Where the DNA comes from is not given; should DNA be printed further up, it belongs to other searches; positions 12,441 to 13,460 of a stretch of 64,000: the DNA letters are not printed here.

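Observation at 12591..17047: Tandem giant paralogs: conserved N-module, divergent repeat-rich C-termini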

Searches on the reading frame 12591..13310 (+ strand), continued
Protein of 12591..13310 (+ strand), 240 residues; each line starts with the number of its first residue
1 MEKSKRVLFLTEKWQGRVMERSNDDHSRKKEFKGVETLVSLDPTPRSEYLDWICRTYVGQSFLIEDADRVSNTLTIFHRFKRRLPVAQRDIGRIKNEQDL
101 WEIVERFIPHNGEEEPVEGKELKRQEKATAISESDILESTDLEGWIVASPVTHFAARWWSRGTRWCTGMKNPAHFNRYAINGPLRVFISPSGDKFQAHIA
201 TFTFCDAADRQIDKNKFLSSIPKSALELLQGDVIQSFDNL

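Call 35: find_related_loci(query=A3, collection=genome_contigs, flank=6000)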
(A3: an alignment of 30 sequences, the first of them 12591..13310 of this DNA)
Query A3 (240 aa) in genome_contigs; peptide patterns used: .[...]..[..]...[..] (x = any residue, [..] = any of these).
85 stretches matched a pattern; 19 encode a relative of the query (tblastn E <= 1e-3); 19 distinct loci.
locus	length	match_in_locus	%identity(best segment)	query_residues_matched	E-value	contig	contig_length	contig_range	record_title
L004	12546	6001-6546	37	42-229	1e-28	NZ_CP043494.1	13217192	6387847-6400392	Archangium minus strain Cbm 6 chromosome, complete genome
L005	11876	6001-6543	34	35-219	3e-27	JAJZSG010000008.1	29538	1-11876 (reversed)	MAG: Proteobacteria bacterium isolate SKS3.bin25 NODE_2251_length_29538_cov_2.174221, whole genome shotgun sequence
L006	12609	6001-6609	31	11-221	6e-26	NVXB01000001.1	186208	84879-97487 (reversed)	MAG: Hyphomicrobiales bacterium isolate NORP22 Contig_source1382A_150, whole genome shotgun sequence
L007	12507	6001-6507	34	42-219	4e-25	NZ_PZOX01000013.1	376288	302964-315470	Vitiosangium sp. GDMCC 1.1324 contig13, whole genome shotgun sequence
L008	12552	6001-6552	34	42-234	6e-25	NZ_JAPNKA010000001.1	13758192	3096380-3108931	Archangium lansingense strain MIWBW ctg.000000F, whole genome shotgun sequence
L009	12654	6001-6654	28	10-229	4e-23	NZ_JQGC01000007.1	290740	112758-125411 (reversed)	Devosia riboflavina strain IFO13584 contig7, whole genome shotgun sequence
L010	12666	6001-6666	29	7-229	2e-22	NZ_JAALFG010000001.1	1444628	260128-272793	Devosia aurantiaca strain H239 1, whole genome shotgun sequence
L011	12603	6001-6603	28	7-210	2e-22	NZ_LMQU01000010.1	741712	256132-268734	Devosia sp. Leaf420 contig_3, whole genome shotgun sequence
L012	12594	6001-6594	30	34-235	5e-22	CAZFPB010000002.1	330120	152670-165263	MAG TPA_asm: uncultured Pseudobdellovibrionaceae bacterium isolate SRP193066_co1_107 genome assembly, contig: NODE_47_le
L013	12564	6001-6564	31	35-226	3e-20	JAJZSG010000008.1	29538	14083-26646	MAG: Proteobacteria bacterium isolate SKS3.bin25 NODE_2251_length_29538_cov_2.174221, whole genome shotgun sequence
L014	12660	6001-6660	26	8-229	3e-18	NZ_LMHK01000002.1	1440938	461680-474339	Devosia sp. Root685 contig_2, whole genome shotgun sequence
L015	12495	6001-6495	27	43-212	3e-16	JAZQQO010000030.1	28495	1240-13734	MAG: Bacteroidaceae bacterium isolate T1900045236_TH20190006.MAGScoT_cleanbin_000009 SGB_5469_k141_2087504, whole genome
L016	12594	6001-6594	27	24-222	2e-15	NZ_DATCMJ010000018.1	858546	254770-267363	MAG: Devosia sp. isolate SMAG_U7146 k141_30140, whole genome shotgun sequence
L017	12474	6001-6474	33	38-196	4e-15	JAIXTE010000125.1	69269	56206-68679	MAG: Burkholderiales bacterium isolate C8_MAG_00029 pond_C8_MAG_00029_000000000044, whole genome shotgun sequence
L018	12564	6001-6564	28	36-225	2e-14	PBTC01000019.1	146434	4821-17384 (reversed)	MAG: Candidatus Saccharibacteria bacterium isolate NP70 MHASMcontig_127103, whole genome shotgun sequence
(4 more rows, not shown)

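Call 38: search_dna_similar(query=window:12591-13310:+, collection=phages, mode=protein, max_evalue=0.001, max_rows=25)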
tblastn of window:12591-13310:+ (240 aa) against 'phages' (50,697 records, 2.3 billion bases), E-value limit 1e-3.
Records with a match: 13; places in all: 13; records where one place covers at least 80% of the query: 2.
Best place of each record, by identity: <60% 13.
By first word of the organism name: Pseudomonas 11; Caulobacter 2.
By host as written in the record: Pseudomonas aeruginosa PAO1 5; - 3; Pseudomonas aeruginosa 3; Caulobacter vibrioides CB15 2.
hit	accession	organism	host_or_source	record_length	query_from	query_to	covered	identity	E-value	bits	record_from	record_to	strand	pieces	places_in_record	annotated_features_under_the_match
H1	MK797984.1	Pseudomonas phage vB_PaeM_PA5oct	-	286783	35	239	85%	31.7%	1e-21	99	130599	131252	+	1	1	structural protein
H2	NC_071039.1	Pseudomonas phage vB_PaeM_PA5oct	-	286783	35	239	85%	31.7%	1e-21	99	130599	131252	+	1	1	structural protein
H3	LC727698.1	Pseudomonas phage sp. 30-3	Pseudomonas aeruginosa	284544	35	222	78%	30.0%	3e-18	89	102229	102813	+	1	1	hypothetical protein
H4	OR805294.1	Pseudomonas phage Ettore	Pseudomonas aeruginosa PAO1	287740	35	222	78%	30.0%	6e-18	88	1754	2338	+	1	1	hypothetical protein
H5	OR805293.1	Pseudomonas phage Deifobo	Pseudomonas aeruginosa PAO1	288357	35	213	75%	29.6%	5e-17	86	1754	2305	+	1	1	hypothetical protein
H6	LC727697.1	Pseudomonas phage sp. 30-2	Pseudomonas aeruginosa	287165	35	213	75%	29.6%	5e-17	85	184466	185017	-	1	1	hypothetical protein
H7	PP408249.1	Pseudomonas phage vB_Pa-PAC2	Pseudomonas aeruginosa PAO1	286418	35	213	75%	29.6%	6e-17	85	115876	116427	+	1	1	hypothetical protein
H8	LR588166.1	Pseudomonas phage vB_PaeM_MIJ3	-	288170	35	213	75%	29.6%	6e-17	85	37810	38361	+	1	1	hypothetical protein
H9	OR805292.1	Pseudomonas phage Cassandra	Pseudomonas aeruginosa PAO1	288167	35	213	75%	29.1%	2e-16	84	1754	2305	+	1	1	hypothetical protein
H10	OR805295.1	Pseudomonas phage Paride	Pseudomonas aeruginosa PAO1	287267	35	213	75%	29.1%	4e-16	83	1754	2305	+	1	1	hypothetical protein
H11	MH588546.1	Caulobacter phage CcrBL9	Caulobacter vibrioides CB15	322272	35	212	74%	29.3%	4e-13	74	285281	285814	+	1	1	hypothetical protein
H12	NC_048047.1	Caulobacter phage CcrBL9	Caulobacter vibrioides CB15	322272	35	212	74%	29.3%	4e-13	74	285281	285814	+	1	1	hypothetical protein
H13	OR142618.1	Pseudomonas phage Callisto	Pseudomonas aeruginosa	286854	42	213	72%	29.7%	2e-16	84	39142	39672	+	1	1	hypothetical protein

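Call 39: search_dna_similar(query=window:12591-13310:+, collection=plasmids, mode=protein, max_evalue=0.001, max_rows=25)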
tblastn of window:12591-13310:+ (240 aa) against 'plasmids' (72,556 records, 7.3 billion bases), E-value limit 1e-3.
No match.

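Call 40: get_annotated_region(hit=H1, flank=4000)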
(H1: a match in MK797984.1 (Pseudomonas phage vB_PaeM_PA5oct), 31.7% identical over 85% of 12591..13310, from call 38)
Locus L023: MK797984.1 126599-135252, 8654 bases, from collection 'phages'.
description: Pseudomonas phage vB_PaeM_PA5oct, complete genome.
organism: Pseudomonas phage vB_PaeM_PA5oct (NCBI taxid 2163605)
taxonomy: Viruses; Duplodnaviria; Heunggongvirae; Uroviricota; Caudoviricetes; Arenbergviridae; Wroclawvirus; Wroclawvirus PA5oct
host: -; source: -; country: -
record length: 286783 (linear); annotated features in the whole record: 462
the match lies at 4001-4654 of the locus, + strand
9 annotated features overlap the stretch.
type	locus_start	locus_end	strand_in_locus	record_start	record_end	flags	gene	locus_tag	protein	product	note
CDS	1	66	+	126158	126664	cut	-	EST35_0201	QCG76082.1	hypothetical protein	-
CDS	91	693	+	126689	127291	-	-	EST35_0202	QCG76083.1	structural protein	ESI-MS/MS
CDS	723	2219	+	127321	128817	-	-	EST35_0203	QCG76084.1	structural protein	ESI-MS/MS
CDS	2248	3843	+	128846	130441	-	-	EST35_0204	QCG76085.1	hypothetical protein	-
CDS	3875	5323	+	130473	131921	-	-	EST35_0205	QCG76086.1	structural protein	ESI-MS/MS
CDS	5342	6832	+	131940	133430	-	-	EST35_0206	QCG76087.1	structural protein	ESI-MS/MS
CDS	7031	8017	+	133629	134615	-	-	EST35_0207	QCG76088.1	structural protein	ESI-MS/MS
CDS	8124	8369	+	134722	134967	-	-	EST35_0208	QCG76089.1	hypothetical protein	-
CDS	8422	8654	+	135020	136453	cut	-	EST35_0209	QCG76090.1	hypothetical protein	-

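Call 41: get_annotated_region(hit=H11, flank=3000)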
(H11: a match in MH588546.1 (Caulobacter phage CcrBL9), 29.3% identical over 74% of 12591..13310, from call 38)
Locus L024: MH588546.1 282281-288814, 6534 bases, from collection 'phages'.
description: Caulobacter phage CcrBL9, complete genome.
organism: Caulobacter phage CcrBL9 (NCBI taxid 2283270)
taxonomy: Viruses; Duplodnaviria; Heunggongvirae; Uroviricota; Caudoviricetes; Dolichocephalovirinae; Bertelyvirus; Bertelyvirus BL9
host: Caulobacter vibrioides CB15; source: -; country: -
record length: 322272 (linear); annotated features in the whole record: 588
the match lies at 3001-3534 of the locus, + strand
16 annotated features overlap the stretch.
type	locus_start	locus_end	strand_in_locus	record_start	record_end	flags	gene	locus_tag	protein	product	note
CDS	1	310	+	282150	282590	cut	-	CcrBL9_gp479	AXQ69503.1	hypothetical protein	-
CDS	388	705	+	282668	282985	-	-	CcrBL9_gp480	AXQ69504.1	hypothetical protein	-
CDS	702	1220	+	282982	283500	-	-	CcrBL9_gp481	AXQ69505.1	hypothetical protein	-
CDS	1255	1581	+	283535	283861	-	-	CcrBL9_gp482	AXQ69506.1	hypothetical protein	-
CDS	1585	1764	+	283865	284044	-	-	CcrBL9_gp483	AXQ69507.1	hypothetical protein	-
CDS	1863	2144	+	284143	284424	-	-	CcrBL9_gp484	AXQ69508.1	hypothetical protein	-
CDS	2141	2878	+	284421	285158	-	-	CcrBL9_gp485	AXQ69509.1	hypothetical protein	-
CDS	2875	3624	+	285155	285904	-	-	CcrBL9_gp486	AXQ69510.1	hypothetical protein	-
CDS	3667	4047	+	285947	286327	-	-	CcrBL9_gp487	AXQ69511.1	hypothetical protein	-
CDS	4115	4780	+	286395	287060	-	-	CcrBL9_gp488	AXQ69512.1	hypothetical protein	-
CDS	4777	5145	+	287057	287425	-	-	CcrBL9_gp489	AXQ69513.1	hypothetical protein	-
CDS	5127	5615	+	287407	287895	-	-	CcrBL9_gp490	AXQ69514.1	hypothetical protein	-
CDS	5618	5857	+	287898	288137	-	-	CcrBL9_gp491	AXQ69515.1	hypothetical protein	-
CDS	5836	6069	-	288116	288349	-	-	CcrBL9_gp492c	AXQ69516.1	hypothetical protein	-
CDS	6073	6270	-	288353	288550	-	-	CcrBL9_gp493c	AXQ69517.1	hypothetical protein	-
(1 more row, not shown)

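Call 45: predict_structure(alignment_id=A4)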
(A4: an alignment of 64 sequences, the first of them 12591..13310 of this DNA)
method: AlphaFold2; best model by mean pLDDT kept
length: 240 residues; sequences in the alignment: 64
mean_pLDDT: 93.9   pTM: 0.58
mean pLDDT of the five models: 93.9, 92.0, 91.8, 91.4, 90.3
residues with pLDDT >= 90: 210; 70-90: 22; 50-70: 8; < 50: 0
segments of 3 or more residues with pLDDT < 50: none
pLDDT, mean of each block of 10 residues (from residue 1): 90 98 94 96 97 98 96 95 95 97 87 67 91 96 97 98 94 95 97 97 96 97 97 88
secondary structure, 60 per line:
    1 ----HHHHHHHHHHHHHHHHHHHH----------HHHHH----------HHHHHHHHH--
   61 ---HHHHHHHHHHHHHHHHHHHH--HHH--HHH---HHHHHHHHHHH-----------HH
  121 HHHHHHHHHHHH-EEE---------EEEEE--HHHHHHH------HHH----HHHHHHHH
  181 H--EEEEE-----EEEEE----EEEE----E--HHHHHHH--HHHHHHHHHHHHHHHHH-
elements in order: H5-24 H35-39 H50-58 H64-83 H97-107 H119-132 E134-136 E146-150 H153-159 H173-181 E184-188 E194-198 E203-206 H214-220 H223-239

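Call 51: fold_search(model_id=the predicted structure, library=pdb)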
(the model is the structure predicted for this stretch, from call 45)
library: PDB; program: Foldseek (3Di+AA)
matches with E <= 10: 142; with E <= 0.001: 0
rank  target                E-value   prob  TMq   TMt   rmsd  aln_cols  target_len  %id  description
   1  2lae_MODEL_1_A        9.9e-01  0.08  0.14  0.22  13.8       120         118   12  NMR solution structure of the C-terminal domain of the E. coli lipoprotein BamC (released 2011-06-01)
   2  7dak_A                1.2e+00  0.15  0.21  0.29   7.8       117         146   14  The crystal structure of a serotonin N-acetyltransferase in complex with 5-Methoxytryptamine and acetyl-CoA from Oryza (released 2021-09-22)
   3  3d5g_B                1.6e+00  0.10  0.13  0.30  17.6       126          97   13  Structure of ribonuclease Sa2 complexes with mononucleotides: new aspects of catalytic reaction and substrate recognit (released 2009-05-26)
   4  3ls1_A                1.6e+00  0.07  0.12  0.20  15.1       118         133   13  Crystal Structure of Cyanobacterial PsbQ from Synechocystis sp. PCC 6803 complexed with Zn2+ (released 2010-03-31)
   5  6dm3_A                1.6e+00  0.07  0.13  0.25  17.8       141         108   16  Crystal structure of the SH2 domain from RavO (Lpg1129) from Legionella pneumophila, apoprotein (released 2018-06-27)
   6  5nyp                  1.9e+00  0.03  0.12  0.13  12.7       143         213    9  Anbu from Hyphomicrobium sp. strain MC1 - SG: R32 (released 2017-05-24)
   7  7nnp_B                2.1e+00  0.02  0.13  0.06  28.9       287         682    9  Rb-loaded cryo-EM structure of the E1-ATP KdpFABC complex. (released 2021-07-28)
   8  7n8o_Q                2.2e+00  0.06  0.13  0.21  15.5       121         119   11  High-resolution structure of photosystem II from the mesophilic cyanobacterium, Synechocystis sp. PCC 6803 (released 2021-12-29)
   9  7o3b_G                2.4e+00  0.07  0.15  0.27  11.7       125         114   10  Crystal structure of the TTBK2-CEP164 complex bound to a camelid nanobody (released 2021-09-15)
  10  6m92_A                2.6e+00  0.02  0.13  0.10  16.0       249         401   10  Monophosphorylated pSer33 b-Catenin peptide, b-TrCP/Skp1, NRX-2663 ternary complex (released 2019-04-03)
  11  5j39_A                2.9e+00  0.03  0.10  0.12  12.2       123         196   10  Crystal Structure of the extended TUDOR domain from TDRD2 (released 2016-04-13)
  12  5jaw_A                3.2e+00  0.05  0.14  0.08  10.0       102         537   10  Structure of a beta galactosidase with inhibitor (released 2017-05-10)
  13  9n9j_y3               3.2e+00  0.02  0.10  0.10  14.9       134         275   10  Structure of a GRP94 folding intermediate engaged with a CCDC134- and FKBP11-bound secretory translocon (released 2025-11-19)
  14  9zwk_B                3.4e+00  0.01  0.13  0.06  28.4       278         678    8  High-resolution cryo-EM structure of KdpFABC in the E1 state in lipid nanodisc (released 2026-04-01)
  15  2ope_D                3.6e+00  0.04  0.11  0.21  14.2       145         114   13  Crystal structure of the Neisseria meningitidis minor Type IV pilin, PilX, in space group P43 (released 2007-10-23)
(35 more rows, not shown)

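Call 56: search_protein_families(library=pfam, alignment_id=A3, max_evalue=0.1)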
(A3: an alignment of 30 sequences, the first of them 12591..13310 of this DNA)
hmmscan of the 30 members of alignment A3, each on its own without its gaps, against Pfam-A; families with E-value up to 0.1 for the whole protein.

A. member 1, window:12591-13310:+ (240 aa): 0 families

B. families by the number of members that match (of 30 scanned): 12 families
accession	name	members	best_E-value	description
PF13475.11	DUF4116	9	2.9e-16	Domain of unknown function (DUF4116)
PF07282.18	Cas12f1-like_TNB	1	0.00072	Cas12f1-like, TNB domain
PF10501.15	Ribosomal_L50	1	0.011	Ribosomal subunit 39S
PF14284.11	PcfJ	1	0.022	PcfJ-like protein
PF01846.25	FF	1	0.027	FF domain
PF14246.11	TetR_C_7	1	0.031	AefR-like transcriptional repressor, C-terminal domain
PF16216.10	GxGYxYP_N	1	0.045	GxGYxYP_N 1st domain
PF05889.19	SepSecS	1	0.049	O-phosphoseryl-tRNA(Sec) selenium transferase, SepSecS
PF14261.11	DUF4351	1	0.082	Domain of unknown function (DUF4351)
PF04089.19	BRICHOS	1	0.088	BRICHOS domain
PF10788.14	DUF2603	1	0.095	Protein of unknown function (DUF2603)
PF03756.19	AfsA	1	0.096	A-factor biosynthesis hotdog domain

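Call 57: search_protein_families(library=pfam, proteins=[P0012, P0043, P0079, P0057, P0009, P0120], max_evalue=0.01)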
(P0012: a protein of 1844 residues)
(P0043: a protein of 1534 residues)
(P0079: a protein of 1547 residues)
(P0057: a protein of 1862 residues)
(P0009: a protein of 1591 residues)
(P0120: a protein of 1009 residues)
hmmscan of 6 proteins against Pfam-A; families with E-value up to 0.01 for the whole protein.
P0012 (1844 aa): 1 family
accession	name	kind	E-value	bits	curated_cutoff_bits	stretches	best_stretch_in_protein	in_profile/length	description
PF14903.11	WG_beta_rep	-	1.4e-19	70.2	25.6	1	601-620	15-34/35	WG containing repeat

P0043 (1534 aa): 1 family
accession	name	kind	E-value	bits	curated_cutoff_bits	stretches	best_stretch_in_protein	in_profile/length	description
PF14284.11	PcfJ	-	0.00017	21.9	25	0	137-216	38-109/147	PcfJ-like protein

P0079 (1547 aa): 1 family
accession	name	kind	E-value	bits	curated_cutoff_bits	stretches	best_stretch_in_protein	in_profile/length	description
PF14284.11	PcfJ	-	3.3e-06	27.4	25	0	115-215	16-110/147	PcfJ-like protein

P0057 (1862 aa): 2 families
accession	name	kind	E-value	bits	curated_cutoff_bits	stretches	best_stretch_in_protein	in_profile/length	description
PF02985.28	HEAT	-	5.6e-07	29.7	23.5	0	1344-1360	5-21/31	HEAT repeat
PF01816.23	LRV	-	4.3e-06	27.2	21.6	1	434-458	2-26/26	Leucine rich repeat variant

P0009 (1591 aa): 0 families

P0120 (1009 aa): 0 families

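Call 58: fold_search(model_id=the predicted structure, library=viral)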
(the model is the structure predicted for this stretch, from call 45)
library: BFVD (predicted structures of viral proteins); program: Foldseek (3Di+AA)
matches with E <= 10: 387; with E <= 0.001: 22
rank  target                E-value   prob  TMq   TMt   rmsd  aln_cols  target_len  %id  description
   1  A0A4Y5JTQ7            2.6e-15  1.00  0.39  0.21  16.2       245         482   26  Structural protein [Pseudomonas phage vB_PaeM_PA5oct]
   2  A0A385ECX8            1.3e-13  1.00  0.40  0.39   9.6       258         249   21  Uncharacterized protein [Caulobacter phage CcrBL9]
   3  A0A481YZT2            1.9e-12  1.00  0.63  0.51   5.1       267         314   17  Uncharacterized protein [Marseillevirus LCMAC202]
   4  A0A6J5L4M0            4.1e-12  1.00  0.39  0.23  19.2       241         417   22  Uncharacterized protein [uncultured Caudovirales phage]
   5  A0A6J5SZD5            8.6e-11  1.00  0.40  0.18  19.4       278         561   21  Uncharacterized protein [uncultured Caudovirales phage]
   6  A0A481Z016            2.0e-10  1.00  0.59  0.21   4.8       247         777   17  Ankyrin repeat protein [Marseillevirus LCMAC202]
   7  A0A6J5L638            2.8e-10  1.00  0.36  0.23  10.1       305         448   20  Leucine-rich repeat [uncultured Caudovirales phage]
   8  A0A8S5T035            7.4e-10  1.00  0.39  0.17  14.6       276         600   21  Uncharacterized protein [Myoviridae sp. ctWb16]
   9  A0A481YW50            1.0e-09  1.00  0.38  0.13  19.1       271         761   22  glutamate--tRNA ligase [Marseillevirus LCMAC201]
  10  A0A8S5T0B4            5.1e-09  1.00  0.37  0.17  15.8       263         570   20  Uncharacterized protein [Myoviridae sp. ctWb16]
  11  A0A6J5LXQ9            5.4e-09  1.00  0.31  0.29  17.6       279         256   16  Uncharacterized protein [uncultured Caudovirales phage]
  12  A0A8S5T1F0            6.4e-09  1.00  0.43  0.13  13.1       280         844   18  Uncharacterized protein [Myoviridae sp. ctWb16]
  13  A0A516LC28            2.3e-08  1.00  0.35  0.20  11.2       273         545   19  (no name in the UniProt tables at hand)
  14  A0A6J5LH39            6.1e-08  1.00  0.41  0.33   9.5       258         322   16  Uncharacterized protein [uncultured Caudovirales phage]
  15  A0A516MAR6            1.3e-07  1.00  0.34  0.13  15.5       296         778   15  (no name in the UniProt tables at hand)
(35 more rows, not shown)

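Call 66: find_encoding_contigs(protein=P0232, flank=8000, max_places=2)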
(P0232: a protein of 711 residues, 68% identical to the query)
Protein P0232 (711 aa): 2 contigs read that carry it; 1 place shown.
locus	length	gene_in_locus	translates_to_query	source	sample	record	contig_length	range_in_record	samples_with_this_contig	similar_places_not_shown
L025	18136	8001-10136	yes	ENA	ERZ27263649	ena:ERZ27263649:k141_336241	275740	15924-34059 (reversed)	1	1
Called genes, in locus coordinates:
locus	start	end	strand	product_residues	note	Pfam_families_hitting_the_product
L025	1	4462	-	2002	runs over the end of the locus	PF12951:PATR, PF03797:Autotransporter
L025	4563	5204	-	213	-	-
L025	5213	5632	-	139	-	-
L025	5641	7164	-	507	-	PF00753:Lactamase_B, PF12706:Lactamase_B_2, PF22505:RNase_J_b_CASP, PF07521:RMMBL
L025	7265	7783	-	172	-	PF02600:DsbB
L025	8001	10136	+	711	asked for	-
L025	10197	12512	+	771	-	-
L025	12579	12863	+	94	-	-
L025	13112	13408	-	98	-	-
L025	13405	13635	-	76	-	-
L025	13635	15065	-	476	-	-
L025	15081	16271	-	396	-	PF19911:DUF6384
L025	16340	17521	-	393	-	-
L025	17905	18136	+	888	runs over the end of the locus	PF12705:PDDEXK_1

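Call 67: find_encoding_contigs(protein=P0238, flank=8000, max_places=2)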
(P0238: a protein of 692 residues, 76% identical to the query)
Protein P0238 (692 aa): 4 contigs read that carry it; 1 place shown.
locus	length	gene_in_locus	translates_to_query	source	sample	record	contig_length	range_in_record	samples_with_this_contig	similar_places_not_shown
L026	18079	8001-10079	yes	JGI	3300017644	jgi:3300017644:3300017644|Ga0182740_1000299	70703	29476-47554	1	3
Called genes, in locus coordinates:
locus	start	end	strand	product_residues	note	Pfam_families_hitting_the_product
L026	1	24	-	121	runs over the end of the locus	-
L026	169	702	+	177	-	-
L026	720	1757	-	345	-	PF05569:Peptidase_M56 (faint), PF01435:Peptidase_M48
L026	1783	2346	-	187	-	PF04011:LemA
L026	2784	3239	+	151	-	-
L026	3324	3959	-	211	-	-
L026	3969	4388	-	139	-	-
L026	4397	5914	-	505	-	PF00753:Lactamase_B, PF12706:Lactamase_B_2, PF22505:RNase_J_b_CASP, PF07521:RMMBL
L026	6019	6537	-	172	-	PF02600:DsbB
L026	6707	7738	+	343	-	PF01145:Band_7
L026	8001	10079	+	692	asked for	-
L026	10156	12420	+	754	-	-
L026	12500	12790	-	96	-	-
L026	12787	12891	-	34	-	-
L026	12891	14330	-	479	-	-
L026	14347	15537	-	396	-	PF19911:DUF6384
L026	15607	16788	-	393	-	-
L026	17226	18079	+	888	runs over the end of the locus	PF12705:PDDEXK_1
